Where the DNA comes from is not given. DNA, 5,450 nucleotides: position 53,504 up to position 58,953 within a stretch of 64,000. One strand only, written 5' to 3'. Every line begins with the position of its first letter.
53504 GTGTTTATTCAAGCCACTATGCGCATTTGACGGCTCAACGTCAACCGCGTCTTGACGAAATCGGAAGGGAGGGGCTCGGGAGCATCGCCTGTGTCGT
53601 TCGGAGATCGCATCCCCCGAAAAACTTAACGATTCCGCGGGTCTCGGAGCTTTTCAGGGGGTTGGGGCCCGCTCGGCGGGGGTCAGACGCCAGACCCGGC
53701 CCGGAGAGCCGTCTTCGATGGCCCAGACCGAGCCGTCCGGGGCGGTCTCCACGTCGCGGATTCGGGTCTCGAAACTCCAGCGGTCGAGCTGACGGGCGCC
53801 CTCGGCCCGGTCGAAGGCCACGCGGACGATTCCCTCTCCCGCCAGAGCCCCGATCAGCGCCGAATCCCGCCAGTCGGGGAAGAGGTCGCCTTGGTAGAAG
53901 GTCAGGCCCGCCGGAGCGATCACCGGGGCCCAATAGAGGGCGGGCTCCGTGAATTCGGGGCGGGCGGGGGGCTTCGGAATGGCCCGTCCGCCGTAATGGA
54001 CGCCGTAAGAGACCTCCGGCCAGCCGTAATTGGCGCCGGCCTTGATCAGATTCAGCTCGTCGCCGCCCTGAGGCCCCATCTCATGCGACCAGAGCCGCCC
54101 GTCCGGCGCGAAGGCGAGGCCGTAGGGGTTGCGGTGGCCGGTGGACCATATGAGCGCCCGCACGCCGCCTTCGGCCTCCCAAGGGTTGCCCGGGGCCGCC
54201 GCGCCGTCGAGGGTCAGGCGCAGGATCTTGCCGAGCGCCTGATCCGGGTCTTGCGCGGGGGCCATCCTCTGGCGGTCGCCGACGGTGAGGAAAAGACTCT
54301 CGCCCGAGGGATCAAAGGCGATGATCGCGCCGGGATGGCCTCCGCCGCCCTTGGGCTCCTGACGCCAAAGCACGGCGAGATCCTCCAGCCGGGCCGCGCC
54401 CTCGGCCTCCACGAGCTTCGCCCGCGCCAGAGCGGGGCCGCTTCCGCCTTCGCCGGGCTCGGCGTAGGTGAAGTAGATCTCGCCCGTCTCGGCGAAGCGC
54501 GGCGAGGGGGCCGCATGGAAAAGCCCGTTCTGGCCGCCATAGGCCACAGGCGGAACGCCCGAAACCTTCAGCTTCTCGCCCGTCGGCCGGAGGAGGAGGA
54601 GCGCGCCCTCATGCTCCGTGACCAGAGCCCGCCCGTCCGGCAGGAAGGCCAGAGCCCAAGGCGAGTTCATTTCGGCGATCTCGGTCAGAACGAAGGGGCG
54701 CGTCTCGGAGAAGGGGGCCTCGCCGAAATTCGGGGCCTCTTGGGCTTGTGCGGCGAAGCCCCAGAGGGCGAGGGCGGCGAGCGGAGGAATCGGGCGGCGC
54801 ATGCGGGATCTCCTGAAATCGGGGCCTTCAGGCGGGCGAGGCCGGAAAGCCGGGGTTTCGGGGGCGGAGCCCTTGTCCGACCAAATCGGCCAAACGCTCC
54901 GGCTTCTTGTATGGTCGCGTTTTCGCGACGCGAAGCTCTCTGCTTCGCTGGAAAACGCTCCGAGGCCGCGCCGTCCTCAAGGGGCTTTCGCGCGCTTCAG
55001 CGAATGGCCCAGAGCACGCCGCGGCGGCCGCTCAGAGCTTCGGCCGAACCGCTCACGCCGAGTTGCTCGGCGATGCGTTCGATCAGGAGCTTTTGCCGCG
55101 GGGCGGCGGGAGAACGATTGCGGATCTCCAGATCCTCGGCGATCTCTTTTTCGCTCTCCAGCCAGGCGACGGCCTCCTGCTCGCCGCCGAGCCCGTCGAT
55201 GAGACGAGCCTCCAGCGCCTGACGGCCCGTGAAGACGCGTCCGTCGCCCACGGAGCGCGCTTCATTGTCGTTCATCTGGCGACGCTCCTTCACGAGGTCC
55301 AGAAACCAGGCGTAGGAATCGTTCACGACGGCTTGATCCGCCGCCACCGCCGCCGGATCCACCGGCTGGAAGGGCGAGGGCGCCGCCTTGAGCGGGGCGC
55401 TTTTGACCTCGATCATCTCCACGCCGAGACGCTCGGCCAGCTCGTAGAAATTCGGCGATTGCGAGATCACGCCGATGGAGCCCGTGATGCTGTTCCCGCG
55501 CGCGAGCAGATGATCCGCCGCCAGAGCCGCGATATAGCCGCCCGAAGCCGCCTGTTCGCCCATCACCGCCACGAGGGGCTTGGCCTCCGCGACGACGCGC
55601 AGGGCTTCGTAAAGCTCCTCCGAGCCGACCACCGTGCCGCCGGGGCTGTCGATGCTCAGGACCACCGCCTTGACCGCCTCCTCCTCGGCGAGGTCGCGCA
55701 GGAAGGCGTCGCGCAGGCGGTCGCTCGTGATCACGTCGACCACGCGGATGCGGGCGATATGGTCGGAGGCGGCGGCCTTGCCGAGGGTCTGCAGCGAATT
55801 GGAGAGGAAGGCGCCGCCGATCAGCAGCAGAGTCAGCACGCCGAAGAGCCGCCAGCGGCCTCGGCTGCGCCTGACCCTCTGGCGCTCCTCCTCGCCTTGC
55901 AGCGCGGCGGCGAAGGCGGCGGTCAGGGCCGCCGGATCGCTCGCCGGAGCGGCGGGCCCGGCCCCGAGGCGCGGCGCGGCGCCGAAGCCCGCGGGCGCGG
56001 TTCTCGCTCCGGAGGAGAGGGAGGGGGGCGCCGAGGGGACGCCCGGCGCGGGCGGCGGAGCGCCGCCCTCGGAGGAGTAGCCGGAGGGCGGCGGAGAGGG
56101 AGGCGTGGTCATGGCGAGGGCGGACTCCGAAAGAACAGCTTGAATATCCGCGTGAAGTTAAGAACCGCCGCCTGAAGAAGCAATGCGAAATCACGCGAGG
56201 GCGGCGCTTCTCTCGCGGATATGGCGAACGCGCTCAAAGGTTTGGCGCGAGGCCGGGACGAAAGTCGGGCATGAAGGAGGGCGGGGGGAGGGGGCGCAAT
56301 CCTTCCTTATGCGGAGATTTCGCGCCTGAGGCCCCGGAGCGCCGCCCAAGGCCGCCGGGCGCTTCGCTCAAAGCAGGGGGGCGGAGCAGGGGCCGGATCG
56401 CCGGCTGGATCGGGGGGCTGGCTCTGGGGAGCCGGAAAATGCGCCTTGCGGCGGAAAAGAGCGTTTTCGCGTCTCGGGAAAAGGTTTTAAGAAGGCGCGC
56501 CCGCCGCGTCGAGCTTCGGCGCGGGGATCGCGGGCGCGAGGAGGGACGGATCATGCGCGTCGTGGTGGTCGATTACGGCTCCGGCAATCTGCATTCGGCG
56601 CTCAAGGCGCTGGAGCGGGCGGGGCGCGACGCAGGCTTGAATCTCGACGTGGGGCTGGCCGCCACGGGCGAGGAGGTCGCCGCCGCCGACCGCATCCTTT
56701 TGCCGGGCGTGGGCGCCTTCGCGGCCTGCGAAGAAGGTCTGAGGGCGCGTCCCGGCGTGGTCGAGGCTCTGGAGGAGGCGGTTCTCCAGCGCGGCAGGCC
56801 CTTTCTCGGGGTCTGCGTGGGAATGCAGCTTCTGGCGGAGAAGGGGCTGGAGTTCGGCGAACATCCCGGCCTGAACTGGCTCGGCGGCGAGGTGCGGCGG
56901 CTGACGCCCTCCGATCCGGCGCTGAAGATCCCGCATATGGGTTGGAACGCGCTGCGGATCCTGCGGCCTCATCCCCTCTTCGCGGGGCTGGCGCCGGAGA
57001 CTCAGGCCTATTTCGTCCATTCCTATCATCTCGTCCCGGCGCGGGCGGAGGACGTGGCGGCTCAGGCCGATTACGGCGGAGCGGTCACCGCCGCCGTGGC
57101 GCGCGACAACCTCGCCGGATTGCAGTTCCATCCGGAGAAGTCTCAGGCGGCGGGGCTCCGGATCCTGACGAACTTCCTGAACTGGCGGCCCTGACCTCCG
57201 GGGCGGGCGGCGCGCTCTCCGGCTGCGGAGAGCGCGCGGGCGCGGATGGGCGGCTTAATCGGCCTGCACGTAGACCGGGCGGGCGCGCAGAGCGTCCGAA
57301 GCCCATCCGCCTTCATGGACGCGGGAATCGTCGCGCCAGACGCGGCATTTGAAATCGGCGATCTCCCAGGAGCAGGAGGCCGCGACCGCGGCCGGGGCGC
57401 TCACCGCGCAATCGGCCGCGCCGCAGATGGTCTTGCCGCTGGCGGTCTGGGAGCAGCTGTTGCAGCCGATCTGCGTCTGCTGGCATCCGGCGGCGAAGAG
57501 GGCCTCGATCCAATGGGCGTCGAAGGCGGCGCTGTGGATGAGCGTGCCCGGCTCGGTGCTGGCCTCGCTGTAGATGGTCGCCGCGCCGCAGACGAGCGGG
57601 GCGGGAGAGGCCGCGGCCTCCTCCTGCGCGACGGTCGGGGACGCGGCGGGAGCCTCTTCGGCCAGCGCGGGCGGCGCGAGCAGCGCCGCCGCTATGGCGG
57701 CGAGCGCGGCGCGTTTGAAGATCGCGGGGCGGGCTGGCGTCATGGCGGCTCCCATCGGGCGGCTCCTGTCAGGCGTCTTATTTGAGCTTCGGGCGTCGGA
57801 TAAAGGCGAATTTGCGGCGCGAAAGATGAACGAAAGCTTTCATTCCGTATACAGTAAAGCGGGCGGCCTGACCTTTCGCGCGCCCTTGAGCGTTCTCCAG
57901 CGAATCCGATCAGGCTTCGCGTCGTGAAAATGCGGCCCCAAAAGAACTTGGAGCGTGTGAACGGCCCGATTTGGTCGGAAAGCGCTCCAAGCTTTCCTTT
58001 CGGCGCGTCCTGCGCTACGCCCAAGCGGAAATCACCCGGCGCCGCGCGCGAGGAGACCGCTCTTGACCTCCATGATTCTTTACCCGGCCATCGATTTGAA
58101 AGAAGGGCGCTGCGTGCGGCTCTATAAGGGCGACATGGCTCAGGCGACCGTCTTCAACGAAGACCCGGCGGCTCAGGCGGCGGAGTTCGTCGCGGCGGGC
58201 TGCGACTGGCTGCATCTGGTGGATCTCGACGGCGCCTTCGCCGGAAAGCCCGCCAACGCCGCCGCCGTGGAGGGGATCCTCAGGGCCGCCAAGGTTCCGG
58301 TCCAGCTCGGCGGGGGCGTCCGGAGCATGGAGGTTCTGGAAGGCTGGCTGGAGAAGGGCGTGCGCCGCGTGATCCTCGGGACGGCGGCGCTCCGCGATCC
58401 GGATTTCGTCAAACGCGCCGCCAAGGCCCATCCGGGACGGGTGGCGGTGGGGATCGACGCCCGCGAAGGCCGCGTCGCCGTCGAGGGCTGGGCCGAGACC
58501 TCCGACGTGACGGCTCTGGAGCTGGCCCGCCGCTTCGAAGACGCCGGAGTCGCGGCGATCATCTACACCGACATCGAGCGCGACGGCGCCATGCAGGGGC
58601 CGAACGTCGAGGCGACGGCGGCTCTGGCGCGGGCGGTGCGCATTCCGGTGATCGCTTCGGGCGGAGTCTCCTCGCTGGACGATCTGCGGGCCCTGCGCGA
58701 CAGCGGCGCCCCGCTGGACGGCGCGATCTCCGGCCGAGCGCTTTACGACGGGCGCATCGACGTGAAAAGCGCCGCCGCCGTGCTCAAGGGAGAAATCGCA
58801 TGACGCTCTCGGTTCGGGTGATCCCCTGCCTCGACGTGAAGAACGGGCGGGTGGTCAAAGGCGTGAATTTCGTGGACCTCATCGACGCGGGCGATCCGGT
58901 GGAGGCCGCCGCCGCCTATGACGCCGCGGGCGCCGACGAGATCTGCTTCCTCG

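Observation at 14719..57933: Dispersed family of REP-like imperfect-palindromic intergenic elements, including a 3-copy tandem array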

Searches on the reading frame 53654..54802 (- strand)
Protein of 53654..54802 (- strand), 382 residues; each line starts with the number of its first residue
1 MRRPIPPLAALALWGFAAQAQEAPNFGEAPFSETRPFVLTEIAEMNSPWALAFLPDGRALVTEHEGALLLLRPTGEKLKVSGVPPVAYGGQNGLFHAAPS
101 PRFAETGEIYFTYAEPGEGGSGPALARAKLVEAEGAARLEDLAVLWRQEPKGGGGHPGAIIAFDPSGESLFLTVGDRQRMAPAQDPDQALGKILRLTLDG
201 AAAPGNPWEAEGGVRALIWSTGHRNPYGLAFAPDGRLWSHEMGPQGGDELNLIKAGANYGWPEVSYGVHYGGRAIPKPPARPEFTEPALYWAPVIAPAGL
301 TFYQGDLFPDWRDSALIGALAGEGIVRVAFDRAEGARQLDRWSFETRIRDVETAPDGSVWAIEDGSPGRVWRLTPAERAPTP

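Call 62: search_protein_families(library=pfam, proteins=[window:53654-54802:-], max_evalue=0.01)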
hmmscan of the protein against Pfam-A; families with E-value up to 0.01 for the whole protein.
window:53654-54802:- (382 aa): 1 family
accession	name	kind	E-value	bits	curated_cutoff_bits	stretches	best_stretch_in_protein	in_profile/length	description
PF07995.17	GSDH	-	3.1e-113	378.9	25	1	46-372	2-332/332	Glucose / Sorbosone dehydrogenase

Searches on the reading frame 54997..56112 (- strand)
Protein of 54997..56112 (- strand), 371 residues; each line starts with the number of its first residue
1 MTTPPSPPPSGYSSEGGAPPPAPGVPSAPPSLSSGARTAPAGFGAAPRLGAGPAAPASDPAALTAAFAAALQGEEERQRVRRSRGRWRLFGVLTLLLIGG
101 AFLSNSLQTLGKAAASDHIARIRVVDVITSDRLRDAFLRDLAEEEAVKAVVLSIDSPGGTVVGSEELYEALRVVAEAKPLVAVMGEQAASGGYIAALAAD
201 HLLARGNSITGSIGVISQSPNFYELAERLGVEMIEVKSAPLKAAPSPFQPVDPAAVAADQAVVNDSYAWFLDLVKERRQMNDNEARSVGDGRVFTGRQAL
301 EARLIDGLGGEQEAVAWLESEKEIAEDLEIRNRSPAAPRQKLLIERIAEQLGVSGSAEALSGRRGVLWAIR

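Call 28: find_encoding_contigs(protein=window:54997-56112:-, flank=10000, max_places=10)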
Protein window:54997-56112:- (371 aa): 7 contigs read that carry it; 2 places shown.
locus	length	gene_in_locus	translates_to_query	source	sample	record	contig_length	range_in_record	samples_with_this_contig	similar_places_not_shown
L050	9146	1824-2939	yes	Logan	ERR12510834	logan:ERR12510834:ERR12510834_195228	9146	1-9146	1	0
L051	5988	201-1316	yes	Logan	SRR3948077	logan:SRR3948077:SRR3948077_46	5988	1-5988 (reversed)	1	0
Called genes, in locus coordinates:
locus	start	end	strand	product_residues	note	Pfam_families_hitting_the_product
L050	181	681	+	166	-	-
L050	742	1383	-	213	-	PF00117:GATase, PF01174:SNO (faint)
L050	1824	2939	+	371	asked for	PF25145:NfeD1b_N (weak), PF01343:Peptidase_S49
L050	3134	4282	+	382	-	PF07995:GSDH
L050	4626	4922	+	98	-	PF00216:Bac_DNA_binding, PF18291:HU-HIG (weak)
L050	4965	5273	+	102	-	PF06305:LapA_dom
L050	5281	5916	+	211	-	PF00697:PRAI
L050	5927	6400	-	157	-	PF04073:tRNA_edit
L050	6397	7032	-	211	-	-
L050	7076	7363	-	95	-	PF03992:ABM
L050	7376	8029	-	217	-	PF00484:Pro_CA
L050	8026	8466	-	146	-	PF01878:EVE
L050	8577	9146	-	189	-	?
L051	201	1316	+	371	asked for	PF25145:NfeD1b_N (weak), PF01343:Peptidase_S49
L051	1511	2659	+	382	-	PF07995:GSDH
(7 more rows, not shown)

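Call 44: find_homologous_proteins(query=window:54997-56112:-, max_evalue=1e-60)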
Query window:54997-56112:- (371 aa): 4925 proteins with E <= 1e-60 among 8000 candidates; the best 120 are listed.
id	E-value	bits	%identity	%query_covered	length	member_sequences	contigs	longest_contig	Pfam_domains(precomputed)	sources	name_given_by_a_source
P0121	1.1e-229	780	100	100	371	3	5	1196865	PF25145.2,PF01343.24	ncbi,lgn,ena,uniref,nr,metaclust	ncbi:signal peptide peptidase SppA [Neomegalonema perideroedes]|uniref:signal peptide peptidase SppA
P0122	3.4e-163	561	74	100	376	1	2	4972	PF25145.2,PF01972.22,PF01343.24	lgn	-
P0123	2.4e-133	463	65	95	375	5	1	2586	PF25145.2,PF01972.22,PF01343.24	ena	-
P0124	5.6e-84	301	57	65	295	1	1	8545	PF25145.2,PF01343.24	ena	-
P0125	1.1e-76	277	57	57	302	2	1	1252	PF25145.2,PF01972.22,PF01343.24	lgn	-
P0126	1.4e-75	273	57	62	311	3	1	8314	PF00574.29,PF25145.2,PF01343.24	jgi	jgi:protease-4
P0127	4.9e-75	271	50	75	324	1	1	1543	PF25145.2,PF01343.24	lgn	-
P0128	9.9e-75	270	49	76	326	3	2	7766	PF25145.2,PF01343.24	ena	-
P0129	1.4e-74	270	56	58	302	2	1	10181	PF25145.2,PF01972.22,PF01343.24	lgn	-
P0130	4.5e-74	268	57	63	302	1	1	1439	PF00574.29,PF25145.2,PF01343.24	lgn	-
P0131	7.3e-74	267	53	69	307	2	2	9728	PF25145.2,PF01972.22,PF01343.24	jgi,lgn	-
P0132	1.6e-73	266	53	67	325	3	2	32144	PF25145.2,PF01343.24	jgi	jgi:protease IV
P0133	1.7e-73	266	50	77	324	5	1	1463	PF25145.2,PF01343.24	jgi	jgi:protease-4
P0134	2.3e-73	266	58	58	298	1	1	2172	PF25145.2,PF01343.24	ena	-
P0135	4.2e-73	265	54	61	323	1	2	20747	PF25145.2,PF01343.24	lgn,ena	-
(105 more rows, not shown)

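Call 45: find_encoding_contigs(protein=P0122, flank=10000, max_places=4)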
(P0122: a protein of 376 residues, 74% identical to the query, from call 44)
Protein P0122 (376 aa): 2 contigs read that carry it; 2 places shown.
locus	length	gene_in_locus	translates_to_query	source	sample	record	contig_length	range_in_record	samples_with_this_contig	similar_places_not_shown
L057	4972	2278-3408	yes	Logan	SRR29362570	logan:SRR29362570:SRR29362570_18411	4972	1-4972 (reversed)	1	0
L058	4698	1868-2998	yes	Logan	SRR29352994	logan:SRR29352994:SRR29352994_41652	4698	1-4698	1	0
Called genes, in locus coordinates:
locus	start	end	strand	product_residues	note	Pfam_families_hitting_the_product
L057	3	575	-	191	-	?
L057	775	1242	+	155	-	-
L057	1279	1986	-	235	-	PF00117:GATase, PF07722:Peptidase_C26 (faint)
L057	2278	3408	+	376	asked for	PF01972:SDH_protease (weak), PF25145:NfeD1b_N, PF01343:Peptidase_S49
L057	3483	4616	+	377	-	PF07995:GSDH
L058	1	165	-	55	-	?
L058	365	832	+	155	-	-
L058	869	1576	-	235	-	PF00117:GATase, PF07722:Peptidase_C26 (faint)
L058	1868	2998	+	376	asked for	PF01972:SDH_protease (weak), PF25145:NfeD1b_N, PF01343:Peptidase_S49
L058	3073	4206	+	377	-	PF07995:GSDH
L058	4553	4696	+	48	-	?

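Call 46: find_encoding_contigs(protein=P0123, flank=10000, max_places=4)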
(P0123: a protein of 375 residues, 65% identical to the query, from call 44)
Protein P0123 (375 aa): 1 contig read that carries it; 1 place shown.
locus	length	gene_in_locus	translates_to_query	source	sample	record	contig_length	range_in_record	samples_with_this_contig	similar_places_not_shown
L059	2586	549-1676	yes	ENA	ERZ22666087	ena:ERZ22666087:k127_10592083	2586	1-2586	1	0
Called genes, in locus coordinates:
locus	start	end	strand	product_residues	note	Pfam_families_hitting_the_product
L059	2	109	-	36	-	?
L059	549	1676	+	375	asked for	PF01972:SDH_protease (weak), PF25145:NfeD1b_N, PF01343:Peptidase_S49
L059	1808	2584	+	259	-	?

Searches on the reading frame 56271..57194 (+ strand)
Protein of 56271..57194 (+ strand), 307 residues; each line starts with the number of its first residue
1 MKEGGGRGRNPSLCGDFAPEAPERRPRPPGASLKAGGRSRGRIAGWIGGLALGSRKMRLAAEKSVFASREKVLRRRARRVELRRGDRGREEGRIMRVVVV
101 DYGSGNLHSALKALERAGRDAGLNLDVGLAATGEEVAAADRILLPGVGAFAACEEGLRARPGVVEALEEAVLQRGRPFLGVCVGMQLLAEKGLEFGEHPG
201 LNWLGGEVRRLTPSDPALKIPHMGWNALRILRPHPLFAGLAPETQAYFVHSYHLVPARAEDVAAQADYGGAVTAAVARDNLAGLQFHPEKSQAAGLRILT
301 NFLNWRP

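Call 62: search_protein_families(library=pfam, proteins=[window:56271-57194:+], max_evalue=0.01)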
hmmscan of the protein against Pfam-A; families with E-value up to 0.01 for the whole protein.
window:56271-57194:+ (307 aa): 4 families
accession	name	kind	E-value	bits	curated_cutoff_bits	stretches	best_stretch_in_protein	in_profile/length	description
PF00117.34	GATase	-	1.7e-20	74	22.8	1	99-303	2-187/190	Glutamine amidotransferase class-I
PF01174.25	SNO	-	7.9e-06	26.3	27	1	111-210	12-102/188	SNO glutamine amidotransferase family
PF07722.19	Peptidase_C26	-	0.00036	20.8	20.5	0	164-189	94-119/219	Peptidase C26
PF07685.20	GATase_3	-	0.0014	18.7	27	1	106-207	11-114/196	CobB/CobQ-like glutamine amidotransferase domain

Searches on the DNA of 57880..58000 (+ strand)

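Call 35: search_dna_similar(query=window:57880-58000:+, collection=plasmids, mode=distant, max_evalue=0.001, max_rows=30)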
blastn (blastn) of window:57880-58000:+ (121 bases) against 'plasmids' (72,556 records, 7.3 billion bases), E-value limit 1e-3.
No match.

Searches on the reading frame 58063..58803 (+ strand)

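Call 62: search_protein_families(library=pfam, proteins=[window:58063-58803:+], max_evalue=0.01)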
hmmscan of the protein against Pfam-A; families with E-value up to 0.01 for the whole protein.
window:58063-58803:+ (246 aa): 5 families
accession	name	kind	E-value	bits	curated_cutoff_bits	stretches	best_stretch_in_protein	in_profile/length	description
PF00977.27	His_biosynth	-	1.4e-84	283.5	23.6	1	6-232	2-227/228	Histidine biosynthesis protein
PF01207.24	Dus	-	2.9e-09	36.9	20.4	2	142-228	132-218/311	Dihydrouridine synthase (Dus)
PF05690.20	ThiG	-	0.0011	18.8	23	0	64-137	162-235/247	Thiazole biosynthesis protein ThiG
PF02581.23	TMP-TENI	-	0.0054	16.6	27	0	162-216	120-171/180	Thiamine monophosphate synthase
PF03060.21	NMO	-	0.0081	16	28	0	146-216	140-216/331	Nitronate monooxygenase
